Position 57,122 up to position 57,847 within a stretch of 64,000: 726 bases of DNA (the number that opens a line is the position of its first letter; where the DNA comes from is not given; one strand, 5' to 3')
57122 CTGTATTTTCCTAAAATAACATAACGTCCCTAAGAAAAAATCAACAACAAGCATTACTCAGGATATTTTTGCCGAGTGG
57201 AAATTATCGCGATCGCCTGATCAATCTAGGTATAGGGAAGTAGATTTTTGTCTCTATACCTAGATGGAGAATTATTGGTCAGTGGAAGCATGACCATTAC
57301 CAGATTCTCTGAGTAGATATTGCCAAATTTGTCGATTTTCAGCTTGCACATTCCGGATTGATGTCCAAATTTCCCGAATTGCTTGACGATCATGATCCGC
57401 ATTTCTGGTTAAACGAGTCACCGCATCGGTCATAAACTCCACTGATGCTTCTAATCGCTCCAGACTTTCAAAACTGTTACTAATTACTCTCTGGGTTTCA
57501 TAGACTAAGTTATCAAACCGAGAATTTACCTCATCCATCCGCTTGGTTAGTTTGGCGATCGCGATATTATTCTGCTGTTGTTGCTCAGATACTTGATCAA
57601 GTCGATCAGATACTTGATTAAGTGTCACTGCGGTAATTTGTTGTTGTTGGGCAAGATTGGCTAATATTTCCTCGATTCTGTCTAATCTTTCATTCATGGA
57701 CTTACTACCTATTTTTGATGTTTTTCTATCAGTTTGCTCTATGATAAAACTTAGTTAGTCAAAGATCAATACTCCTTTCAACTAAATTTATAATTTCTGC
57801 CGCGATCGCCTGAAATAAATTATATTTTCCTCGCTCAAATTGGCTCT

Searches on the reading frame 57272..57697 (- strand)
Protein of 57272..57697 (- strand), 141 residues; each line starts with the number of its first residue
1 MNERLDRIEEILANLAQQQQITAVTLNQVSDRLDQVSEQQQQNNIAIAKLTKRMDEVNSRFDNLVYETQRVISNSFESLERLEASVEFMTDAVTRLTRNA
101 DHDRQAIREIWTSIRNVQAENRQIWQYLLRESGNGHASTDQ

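Call 5: search_protein_families(library=pfam, proteins=[window:57272-57697:-], max_evalue=0.01)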
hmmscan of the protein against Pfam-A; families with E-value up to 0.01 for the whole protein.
window:57272-57697:- (141 aa): 5 families
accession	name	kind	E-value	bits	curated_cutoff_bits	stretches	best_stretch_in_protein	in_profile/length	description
PF16740.10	SKA2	-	0.00075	19.7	30.1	1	12-103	4-96/110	Spindle and kinetochore-associated protein 2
PF12018.13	FAP206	-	0.0023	17.8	33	1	2-107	45-150/272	Domain of unknown function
PF13166.12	AAA_13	-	0.004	16.4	36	1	7-136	347-474/713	AAA domain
PF08702.15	Fib_alpha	-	0.0046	17.6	29.9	0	2-74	34-106/143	Fibrinogen alpha/beta chain family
PF22431.2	COG2p_C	-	0.0079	17.1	27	0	3-79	32-107/139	COG2p C-terminal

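Call 10: find_homologous_proteins(query=window:57272-57697:-)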
Query window:57272-57697:- (141 aa): 6 proteins with E <= 0.001 among 19 candidates.
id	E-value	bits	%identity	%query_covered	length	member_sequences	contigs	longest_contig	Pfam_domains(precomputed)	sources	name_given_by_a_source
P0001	1.9e-80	285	100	100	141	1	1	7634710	-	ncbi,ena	-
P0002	1.3e-58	214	69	99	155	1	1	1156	-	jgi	-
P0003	5.1e-15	74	47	97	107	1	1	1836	-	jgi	-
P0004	1.9e-12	65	44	77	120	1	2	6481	-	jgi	jgi:ABC-type transporter Mla subunit MlaD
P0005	2.1e-11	62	44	96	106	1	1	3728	-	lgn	-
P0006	2.2e-6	46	36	60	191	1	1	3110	-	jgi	-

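Call 11: find_encoding_contigs(protein=window:57272-57697:-, flank=10000, max_places=6)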
Protein window:57272-57697:- (141 aa): no gene with exactly this product is on record in the collection.

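Call 13: find_related_loci(query=window:57272-57697:-, collection=genome_contigs, flank=10000)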
Query window:57272-57697:- (141 aa) in genome_contigs; peptide patterns used: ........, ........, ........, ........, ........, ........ (x = any residue, [..] = any of these).
129 stretches matched a pattern, but none encodes a relative of the query by tblastn (E <= 1e-3).

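Call 16: find_related_loci(query=A1, collection=genome_contigs, flank=10000)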
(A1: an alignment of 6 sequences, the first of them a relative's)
Query A1 (141 aa) in genome_contigs; peptide patterns used: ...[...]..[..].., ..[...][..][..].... (x = any residue, [..] = any of these).
68 stretches matched a pattern; 4 encode a relative of the query (tblastn E <= 1e-3); 4 distinct loci.
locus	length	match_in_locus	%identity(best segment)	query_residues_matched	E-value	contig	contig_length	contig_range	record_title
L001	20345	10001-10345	43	3-137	2e-20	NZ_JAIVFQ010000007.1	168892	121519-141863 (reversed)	Nostoc favosum CHAB5714 strain CHAB 5714 NODE_7_length_168892_cov_76.289381, whole genome shotgun sequence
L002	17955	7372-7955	41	3-139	8e-20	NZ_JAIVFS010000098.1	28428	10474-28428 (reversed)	Nostoc mirabile CHAB5784 strain CHAB 5784 NODE_98_length_28428_cov_83.976220, whole genome shotgun sequence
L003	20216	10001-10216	49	59-137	2e-16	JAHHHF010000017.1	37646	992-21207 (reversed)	MAG: Goleter apudmare HA4340-LM2 scaffold_124_c1, whole genome shotgun sequence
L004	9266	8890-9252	40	3-129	1e-15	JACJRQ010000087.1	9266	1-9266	Nostoc calcicola FACHB-3891 contig87, whole genome shotgun sequence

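Call 21: search_protein_families(library=pfam, proteins=[L003:10389-12176:+, L003:9878-10225:+, L003:8877-9311:+, L003:7949-8818:+, L001:9983-10354:+, L001:10344-10667:+, L001:10631-10972:+, L001:11550-12956:-, L001:7872-8636:-, L004:5075-7780:-], max_evalue=0.001)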
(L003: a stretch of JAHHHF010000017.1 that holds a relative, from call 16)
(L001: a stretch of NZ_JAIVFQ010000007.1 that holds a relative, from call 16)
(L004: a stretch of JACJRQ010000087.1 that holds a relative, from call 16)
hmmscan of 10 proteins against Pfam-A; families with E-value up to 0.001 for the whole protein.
L003:10389-12176:+ (595 aa): 3 families
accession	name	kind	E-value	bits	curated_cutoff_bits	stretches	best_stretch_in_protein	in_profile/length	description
PF00152.25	tRNA-synt_2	-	4.3e-128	427.1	25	1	124-564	2-308/308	tRNA synthetases class II (D, K and N)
PF02938.19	GAD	-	3.3e-19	69.4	23.4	1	315-415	1-95/95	GAD domain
PF01336.31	tRNA_anti-codon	-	2.5e-18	66.2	27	1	18-102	1-74/75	OB-fold nucleic acid binding domain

L003:9878-10225:+ (115 aa): 0 families

L003:8877-9311:+ (144 aa): 0 families

L003:7949-8818:+ (289 aa): 1 family
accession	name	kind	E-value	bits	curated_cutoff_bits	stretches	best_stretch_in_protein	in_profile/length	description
PF01435.24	Peptidase_M48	-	4.2e-33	115.2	20.3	1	67-280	3-185/186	Peptidase family M48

L001:9983-10354:+ (123 aa): 0 families

L001:10344-10667:+ (107 aa): 0 families

L001:10631-10972:+ (113 aa): 0 families

L001:11550-12956:- (468 aa): 1 family
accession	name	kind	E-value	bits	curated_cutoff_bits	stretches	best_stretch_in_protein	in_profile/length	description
PF00589.27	Phage_integrase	-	0.00023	21.4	27.1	1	363-414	113-166/172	Phage integrase family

L001:7872-8636:- (254 aa): 1 family
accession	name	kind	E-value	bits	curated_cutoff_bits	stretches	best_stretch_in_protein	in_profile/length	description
PF04383.19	KilA-N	-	3.2e-15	56.3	23.8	1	15-101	11-105/107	KilA-N domain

L004:5075-7780:- (901 aa): 1 family
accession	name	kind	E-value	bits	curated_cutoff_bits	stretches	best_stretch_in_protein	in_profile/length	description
PF05272.17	VapE-like_dom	-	8.2e-68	228.5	25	1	429-636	11-216/217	Virulence-associated protein E-like domain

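Call 27: search_protein_representatives(alignment_id=A1)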
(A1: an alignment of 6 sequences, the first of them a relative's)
Query: 6 sequences, 110 profile positions. Proteins with E-value up to 0.001 (for the whole library): 138; up to 1e-10: 25; up to 1e-30: 3. The best 138 are listed.
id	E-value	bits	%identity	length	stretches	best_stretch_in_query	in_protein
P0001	1.4e-44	166.9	-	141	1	1-110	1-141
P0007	1.3e-36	141.2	-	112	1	1-107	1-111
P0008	2.8e-32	127.3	-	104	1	1-107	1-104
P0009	1.4e-27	112.2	-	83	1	36-108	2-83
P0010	1.3e-26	109.0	-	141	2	4-106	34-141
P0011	1.6e-26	108.8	-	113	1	1-107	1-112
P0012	7.0e-23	97.1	-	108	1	3-107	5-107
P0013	1.2e-20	89.8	-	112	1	14-105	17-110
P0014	3.1e-18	82.1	-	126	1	1-100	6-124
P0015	3.7e-17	78.6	-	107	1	15-99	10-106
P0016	3.0e-16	75.7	-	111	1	3-106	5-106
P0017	3.0e-16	75.7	-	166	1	2-107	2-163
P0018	2.3e-15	72.9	-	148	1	4-106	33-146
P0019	1.2e-14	70.6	-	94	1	32-106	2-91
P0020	5.1e-14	68.5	-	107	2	53-108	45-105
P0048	3.3e-08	49.8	-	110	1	1-108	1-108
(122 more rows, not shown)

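Call 29: search_protein_families(library=ncbifam, proteins=[P0001, P0007, P0010, P0017, P0048], max_evalue=0.01)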
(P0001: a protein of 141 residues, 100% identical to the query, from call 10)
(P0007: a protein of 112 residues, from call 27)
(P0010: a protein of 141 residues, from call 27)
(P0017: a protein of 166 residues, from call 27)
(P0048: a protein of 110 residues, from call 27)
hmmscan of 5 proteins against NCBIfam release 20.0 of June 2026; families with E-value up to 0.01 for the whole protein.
P0001 (141 aa): 7 families
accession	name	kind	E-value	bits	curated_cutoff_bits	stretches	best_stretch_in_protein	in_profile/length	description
TIGR02168.1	SMC_prok_B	equivalog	0.00061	17.6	567.35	1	4-124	750-943/1181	chromosome segregation protein SMC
TIGR01069.2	mutS2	equivalog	0.00079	17.9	400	1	3-140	44-185/790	endonuclease MutS2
NF053525.1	thylo_ssr2422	subfamily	0.001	19.4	38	1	19-72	4-57/77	ssr2422 family thylakoid membrane protein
TIGR02169.1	SMC_prok_A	equivalog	0.003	15.3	729.4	1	5-124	353-468/1165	chromosome segregation protein SMC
NF003409.0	PRK04778.1-3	equivalog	0.0042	15.9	562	1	4-104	98-194/570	septation ring formation regulator EzrA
TIGR04211.1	SH3_and_anchor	equivalog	0.0051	16.4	65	1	12-125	54-166/198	TIGR04211 family SH3 domain-containing protein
NF047706.1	LIC12611_phage_tail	subfamily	0.0066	15.2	480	1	32-117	5-93/628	LIC12611 family phage tail protein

P0007 (112 aa): 7 families
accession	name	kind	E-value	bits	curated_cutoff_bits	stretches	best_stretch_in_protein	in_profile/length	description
NF053767.1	CIS13_fam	equivalog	0.0016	17.7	370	1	9-105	244-342/392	CIS13 family contractile injection system protein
TIGR02168.1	SMC_prok_B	equivalog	0.0031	15.3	567.35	1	4-96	344-439/1181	chromosome segregation protein SMC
TIGR04211.1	SH3_and_anchor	equivalog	0.0035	17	65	1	3-99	65-160/198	TIGR04211 family SH3 domain-containing protein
TIGR02169.1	SMC_prok_A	equivalog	0.0051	14.5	729.4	1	3-96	244-334/1165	chromosome segregation protein SMC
NF053525.1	thylo_ssr2422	subfamily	0.0056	17.1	38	0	3-50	8-55/77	ssr2422 family thylakoid membrane protein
NF001247.0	PRK00218.1-3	equivalog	0.0061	15.8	334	1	3-52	94-143/207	high frequency lysogenization protein HflD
NF043058.1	T4SS_LegC2C7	subfamily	0.0078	15.2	350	0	5-55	161-211/348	LegC2/C7 family Dot/Icm T4SS effector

P0010 (141 aa): 4 families
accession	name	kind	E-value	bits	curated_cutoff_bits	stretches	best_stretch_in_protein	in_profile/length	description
TIGR02168.1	SMC_prok_B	equivalog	0.0009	17.1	567.35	1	6-127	738-879/1181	chromosome segregation protein SMC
NF041034.1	Rad50_Sulf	equivalog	0.0018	16.2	1000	1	7-128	574-696/872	DNA double-strand break repair ATPase Rad50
NF043058.1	T4SS_LegC2C7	subfamily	0.0035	16.4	350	1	3-112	150-262/348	LegC2/C7 family Dot/Icm T4SS effector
TIGR02169.1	SMC_prok_A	equivalog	0.0037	15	729.4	1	3-128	185-307/1165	chromosome segregation protein SMC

P0017 (166 aa): 6 families
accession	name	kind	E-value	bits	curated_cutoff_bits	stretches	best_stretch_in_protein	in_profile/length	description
NF047515.1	SpiroCoCo_C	equivalog_domain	3.6e-05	23.1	125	1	3-134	145-268/313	SpiroCoCo family coiled-coil protein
TIGR02168.1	SMC_prok_B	equivalog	0.00042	18.2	567.35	1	7-139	743-874/1181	chromosome segregation protein SMC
TIGR02169.1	SMC_prok_A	equivalog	0.003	15.3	729.4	1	13-142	227-353/1165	chromosome segregation protein SMC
NF045487.1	ASRP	equivalog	0.0034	16.1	300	1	3-149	317-458/593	archaea-specific SMC-related protein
NF003413.0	PRK04778.1-7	equivalog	0.0038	15.7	556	0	3-85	254-334/564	septation ring formation regulator EzrA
TIGR03513.1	GldL_gliding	equivalog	0.0062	16.5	68.3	1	12-153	91-233/247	type IX secretion system motor protein PorL/GldL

P0048 (110 aa): 4 families
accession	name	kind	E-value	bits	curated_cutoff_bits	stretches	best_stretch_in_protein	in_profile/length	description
NF045487.1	ASRP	equivalog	0.00037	19.2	300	1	7-93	355-441/593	archaea-specific SMC-related protein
TIGR04211.1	SH3_and_anchor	equivalog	0.0029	17.3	65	1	9-94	75-159/198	TIGR04211 family SH3 domain-containing protein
TIGR02169.1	SMC_prok_A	equivalog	0.0035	15.1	729.4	1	12-86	818-895/1165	chromosome segregation protein SMC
TIGR02168.1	SMC_prok_B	equivalog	0.0069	14.1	567.35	1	12-88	300-379/1181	chromosome segregation protein SMC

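Call 30: search_protein_families(library=padloc, proteins=[P0001, P0007, P0010, P0017, P0048], max_evalue=0.01)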
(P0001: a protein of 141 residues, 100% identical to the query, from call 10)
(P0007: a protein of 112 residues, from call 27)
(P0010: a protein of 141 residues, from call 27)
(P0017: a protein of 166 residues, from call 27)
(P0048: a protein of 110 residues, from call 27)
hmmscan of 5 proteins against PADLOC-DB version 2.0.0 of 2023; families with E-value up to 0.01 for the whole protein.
P0001 (141 aa): 8 families
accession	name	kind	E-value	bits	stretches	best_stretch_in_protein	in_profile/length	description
PDLC04448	PDC-M14B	-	0.00028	18.5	1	6-71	190-255/275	-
PDLC00580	JetC3|JetC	-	0.00067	16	1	3-123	284-407/1068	DUF3584 domain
PDLC00006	DruC1|DruC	-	0.00094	15.8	1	2-116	174-294/626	Unknown function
PDLC04886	PDC-S06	-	0.0037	14.1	1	3-127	336-463/727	-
PDLC00509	JetC1|JetC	-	0.0058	12.7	1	2-108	369-475/1158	DUF3584 domain; MukB-like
PDLC04734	PDC-M62A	-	0.0074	13.3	1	17-130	226-342/597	-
PDLC02663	DndD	-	0.0081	13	1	2-74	425-497/675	DndD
PDLC00598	ZorA1|ZorA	-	0.0081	12.6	1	8-115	424-529/663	MotA/ExbB/TolQ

P0007 (112 aa): 10 families
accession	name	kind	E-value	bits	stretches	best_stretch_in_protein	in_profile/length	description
PDLC01663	Cas12c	-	0.00038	16.5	1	3-86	400-480/1165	CAS-V-C; effector__SPE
PDLC04886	PDC-S06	-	0.00045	17.1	1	2-97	357-453/727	-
PDLC00604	ZorA1|ZorA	-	0.00091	15.8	1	12-94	466-548/639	MotA/ExbB/TolQ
PDLC00006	DruC1|DruC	-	0.00098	15.7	1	12-87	169-240/626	Unknown function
PDLC00599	ZorA1|ZorA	-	0.0017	15.1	1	12-94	371-451/631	MotA/ExbB/TolQ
PDLC01729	typeIV_DinG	-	0.0031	14.3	1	20-105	250-336/666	Csf4_0_IVA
PDLC01665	Cas12c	-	0.0031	13.5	1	22-84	367-428/1035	Cas12c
PDLC00581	JetC3|JetC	-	0.0032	13.3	1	3-104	547-650/1473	DUF3584 domain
PDLC00601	ZorA1|ZorA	-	0.0043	13.8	1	16-80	320-429/699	MotA/ExbB/TolQ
PDLC00551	JetC2|JetC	-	0.0092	11.8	0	3-98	740-833/1365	DUF3584 domain; MukB-like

P0010 (141 aa): 3 families
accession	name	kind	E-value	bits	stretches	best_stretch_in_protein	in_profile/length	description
PDLC00519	JetC1|JetC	-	0.0031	13.7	1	5-135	293-421/1097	DUF3584 domain; MukB-like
PDLC00006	DruC1|DruC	-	0.005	13.4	1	3-129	175-296/626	Unknown function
PDLC00553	JetC2|JetC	-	0.0085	12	1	3-132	931-1055/1361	DUF3584 domain; MukB-like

P0017 (166 aa): 15 families
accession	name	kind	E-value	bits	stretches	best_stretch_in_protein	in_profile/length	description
PDLC00006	DruC1|DruC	-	1.4e-05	21.7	1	3-149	168-312/626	Unknown function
PDLC03859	LmuB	-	0.00029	18.2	1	22-148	344-481/611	-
PDLC00517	JetC1|JetC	-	0.00032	17.1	1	13-152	701-835/1119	DUF3584 domain; MukB-like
PDLC03865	LmuB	-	0.00042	16.6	1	11-152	560-690/1007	-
PDLC00518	JetC1|JetC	-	0.00042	16.3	1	13-141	337-465/1112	DUF3584 domain; MukB-like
PDLC00595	ZorA1|ZorA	-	0.00052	16.9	1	7-126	242-360/487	MotA/ExbB/TolQ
PDLC00580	JetC3|JetC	-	0.00062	16.1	1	4-152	264-415/1068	DUF3584 domain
PDLC02722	PbeC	-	0.00078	16.2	1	2-140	337-463/643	PbeC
PDLC00581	JetC3|JetC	-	0.0012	14.7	1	12-151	515-645/1473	DUF3584 domain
PDLC00637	ZorA2|ZorA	-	0.0013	15.7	1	3-156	238-390/420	MotA/ExbB/TolQ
PDLC00519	JetC1|JetC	-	0.0019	14.4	1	4-149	285-432/1097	DUF3584 domain; MukB-like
PDLC00599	ZorA1|ZorA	-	0.0037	14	1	13-130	410-524/631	MotA/ExbB/TolQ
PDLC00601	ZorA1|ZorA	-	0.0049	13.6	1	8-129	371-648/699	MotA/ExbB/TolQ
PDLC00512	JetC1|JetC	-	0.0051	12.9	1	13-149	692-841/1123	DUF3584 domain; MukB-like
PDLC00551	JetC2|JetC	-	0.0095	11.8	0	11-145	269-400/1365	DUF3584 domain; MukB-like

P0048 (110 aa): 8 families
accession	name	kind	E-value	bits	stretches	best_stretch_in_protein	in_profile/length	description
PDLC00580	JetC3|JetC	-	0.00078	15.8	1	7-93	720-806/1068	DUF3584 domain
PDLC00006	DruC1|DruC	-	0.002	14.7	1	6-84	167-248/626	Unknown function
PDLC02714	PbeC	-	0.0023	14.8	1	14-90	389-469/651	PbeC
PDLC02636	DrmE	-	0.0048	13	1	19-96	223-301/821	DrmE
PDLC04161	HEC-07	-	0.0078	13.1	1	31-93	315-377/553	-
PDLC03863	LmuB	-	0.0081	12.9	1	13-78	340-405/610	-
PDLC00503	JetC1|JetC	-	0.0085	12.2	1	7-91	658-739/1146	DUF3584 domain; MukB-like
PDLC02739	PbeC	-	0.0097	12.6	1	27-86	206-265/644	PbeC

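Call 31: search_protein_families(library=phrogs, proteins=[P0001, P0007, P0010, P0017, P0048], max_evalue=0.01)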
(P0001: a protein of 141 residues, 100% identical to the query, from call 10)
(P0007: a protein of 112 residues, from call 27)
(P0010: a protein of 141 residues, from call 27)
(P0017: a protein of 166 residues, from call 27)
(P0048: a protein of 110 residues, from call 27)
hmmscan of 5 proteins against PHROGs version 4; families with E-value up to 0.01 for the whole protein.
P0001 (141 aa): 6 families
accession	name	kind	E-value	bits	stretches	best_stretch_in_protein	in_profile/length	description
phrog_1535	-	tail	7.4e-06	25.4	1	16-118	126-229/1152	tail length tape measure protein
phrog_11953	-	DNA, RNA and nucleotide metabolism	0.00085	20.1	1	25-102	8-85/154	exonuclease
phrog_2990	-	unknown function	0.0027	18.9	0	5-64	35-94/133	-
phrog_10546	-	unknown function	0.0038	18.5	0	16-110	60-147/186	-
phrog_1538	-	tail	0.0039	16.9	1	7-124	277-390/811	tail length tape measure protein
phrog_12015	-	unknown function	0.0052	17.4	1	27-80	94-146/165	-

P0007 (112 aa): 5 families
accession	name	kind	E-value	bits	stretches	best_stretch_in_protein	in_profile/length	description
phrog_937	-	other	7.9e-06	27.2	1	3-91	10-91/115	hemolysin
phrog_25947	-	other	0.0015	19.8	1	3-53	15-65/79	hol-like chemotaxis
phrog_5553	-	unknown function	0.0025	19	1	4-75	28-102/114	-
phrog_16654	-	unknown function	0.0033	18.5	1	3-44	36-77/101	-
phrog_934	-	tail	0.005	15.2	1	13-80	299-365/1988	tail length tape measure protein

P0010 (141 aa): 0 families

P0017 (166 aa): 7 families
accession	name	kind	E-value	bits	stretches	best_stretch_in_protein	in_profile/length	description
phrog_1103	-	unknown function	0.00026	22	0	13-47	8-44/80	-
phrog_5553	-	unknown function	0.00035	21.8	0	52-135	21-100/114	-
phrog_5218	-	unknown function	0.0038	16.3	1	4-149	133-261/1599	-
phrog_4153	-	moron, auxiliary metabolic gene and host takeover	0.0041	17.9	0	103-141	61-99/129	membrane protein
phrog_4038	-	unknown function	0.0056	17.9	1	10-77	42-109/123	-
phrog_1625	-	moron, auxiliary metabolic gene and host takeover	0.0064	17.5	0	16-72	53-104/110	involved in bacteriocin production or immunity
phrog_991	-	tail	0.0082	14.7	1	22-149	105-232/1966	tail length tape measure protein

P0048 (110 aa): 2 families
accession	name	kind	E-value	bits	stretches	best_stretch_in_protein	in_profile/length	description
phrog_34319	-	unknown function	0.0076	16.6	1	16-90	25-99/296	-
phrog_6963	-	unknown function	0.0092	16.5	0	10-87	169-245/283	-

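Call 34: find_encoding_contigs(protein=P0002, flank=5000, max_places=4)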
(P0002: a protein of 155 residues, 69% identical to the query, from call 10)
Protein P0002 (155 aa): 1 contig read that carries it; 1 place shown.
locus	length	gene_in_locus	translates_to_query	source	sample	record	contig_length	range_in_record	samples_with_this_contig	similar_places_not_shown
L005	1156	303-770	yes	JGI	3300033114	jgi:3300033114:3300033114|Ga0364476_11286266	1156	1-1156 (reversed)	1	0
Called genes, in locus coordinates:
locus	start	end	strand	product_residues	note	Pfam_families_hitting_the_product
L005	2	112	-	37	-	?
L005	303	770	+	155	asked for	-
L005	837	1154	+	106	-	?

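Call 35: find_encoding_contigs(protein=P0004, flank=6000, max_places=4)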
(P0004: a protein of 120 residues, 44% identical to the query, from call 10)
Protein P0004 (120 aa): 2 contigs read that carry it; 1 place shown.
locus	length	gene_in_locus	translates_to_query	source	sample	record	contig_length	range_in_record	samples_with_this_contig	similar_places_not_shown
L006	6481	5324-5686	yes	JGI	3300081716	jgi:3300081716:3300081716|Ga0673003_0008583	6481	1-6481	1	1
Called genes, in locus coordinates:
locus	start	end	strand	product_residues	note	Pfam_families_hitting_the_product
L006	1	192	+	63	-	?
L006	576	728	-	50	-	-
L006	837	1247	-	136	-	-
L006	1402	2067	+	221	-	PF00589:Phage_integrase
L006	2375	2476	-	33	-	-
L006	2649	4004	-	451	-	-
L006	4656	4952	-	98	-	-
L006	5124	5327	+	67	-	PF07878:RHH_5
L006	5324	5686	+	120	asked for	-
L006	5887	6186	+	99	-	-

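Call 36: find_encoding_contigs(protein=P0005, flank=5000, max_places=4)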
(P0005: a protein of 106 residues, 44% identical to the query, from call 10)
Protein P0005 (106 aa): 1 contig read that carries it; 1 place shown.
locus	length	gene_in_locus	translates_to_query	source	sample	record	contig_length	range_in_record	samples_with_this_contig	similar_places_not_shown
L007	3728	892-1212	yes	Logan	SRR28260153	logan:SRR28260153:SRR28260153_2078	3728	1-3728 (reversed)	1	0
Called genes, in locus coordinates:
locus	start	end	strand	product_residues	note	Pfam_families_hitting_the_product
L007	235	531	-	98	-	-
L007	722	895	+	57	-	-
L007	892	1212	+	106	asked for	-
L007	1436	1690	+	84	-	-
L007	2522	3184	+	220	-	PF00589:Phage_integrase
